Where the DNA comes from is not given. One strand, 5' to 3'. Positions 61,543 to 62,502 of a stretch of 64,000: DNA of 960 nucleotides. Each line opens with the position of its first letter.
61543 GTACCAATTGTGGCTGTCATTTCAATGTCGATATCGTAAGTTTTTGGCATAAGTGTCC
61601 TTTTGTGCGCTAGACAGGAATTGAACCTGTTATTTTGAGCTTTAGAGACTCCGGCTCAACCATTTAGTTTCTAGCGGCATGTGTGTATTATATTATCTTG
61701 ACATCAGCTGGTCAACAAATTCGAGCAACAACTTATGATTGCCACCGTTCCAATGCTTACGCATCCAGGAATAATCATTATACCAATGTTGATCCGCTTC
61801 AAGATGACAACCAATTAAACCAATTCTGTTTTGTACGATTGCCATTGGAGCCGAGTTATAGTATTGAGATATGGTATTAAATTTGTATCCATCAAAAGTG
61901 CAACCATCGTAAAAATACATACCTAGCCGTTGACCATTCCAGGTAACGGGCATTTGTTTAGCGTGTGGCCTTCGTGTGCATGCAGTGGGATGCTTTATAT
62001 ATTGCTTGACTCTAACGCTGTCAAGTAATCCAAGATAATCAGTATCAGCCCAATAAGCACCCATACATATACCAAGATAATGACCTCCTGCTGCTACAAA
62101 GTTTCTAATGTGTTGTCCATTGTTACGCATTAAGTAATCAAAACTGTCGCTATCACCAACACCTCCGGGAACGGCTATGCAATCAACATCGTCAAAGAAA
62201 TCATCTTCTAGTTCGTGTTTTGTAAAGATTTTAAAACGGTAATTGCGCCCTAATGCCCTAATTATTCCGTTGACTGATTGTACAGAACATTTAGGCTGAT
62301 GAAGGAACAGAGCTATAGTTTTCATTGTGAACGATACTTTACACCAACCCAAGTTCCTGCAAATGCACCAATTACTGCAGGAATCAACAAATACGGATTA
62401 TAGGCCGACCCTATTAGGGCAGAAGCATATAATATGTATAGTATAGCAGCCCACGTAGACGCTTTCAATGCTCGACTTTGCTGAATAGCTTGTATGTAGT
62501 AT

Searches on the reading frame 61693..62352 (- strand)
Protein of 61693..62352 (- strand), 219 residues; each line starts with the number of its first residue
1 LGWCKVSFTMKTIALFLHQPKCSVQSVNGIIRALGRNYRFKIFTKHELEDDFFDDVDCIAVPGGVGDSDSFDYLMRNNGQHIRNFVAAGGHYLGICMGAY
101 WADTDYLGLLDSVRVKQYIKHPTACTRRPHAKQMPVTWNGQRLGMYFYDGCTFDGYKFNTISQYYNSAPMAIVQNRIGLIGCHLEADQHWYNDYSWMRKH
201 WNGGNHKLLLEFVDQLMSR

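Call 27: search_protein_families(library=pfam, proteins=[window:61693-62352:-], max_evalue=0.001)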
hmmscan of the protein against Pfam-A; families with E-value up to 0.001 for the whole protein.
window:61693-62352:- (219 aa): 1 family
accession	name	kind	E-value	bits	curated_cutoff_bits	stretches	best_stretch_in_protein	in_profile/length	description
PF09825.15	BPL_N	-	1.4e-09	37.7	24.2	1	25-102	18-95/283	Biotin-protein ligase, N terminal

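Call 30: search_protein_families(library=ncbifam, proteins=[window:61693-62352:-], max_evalue=0.01)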
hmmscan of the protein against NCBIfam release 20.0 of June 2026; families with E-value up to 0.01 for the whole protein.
window:61693-62352:- (219 aa): 0 families
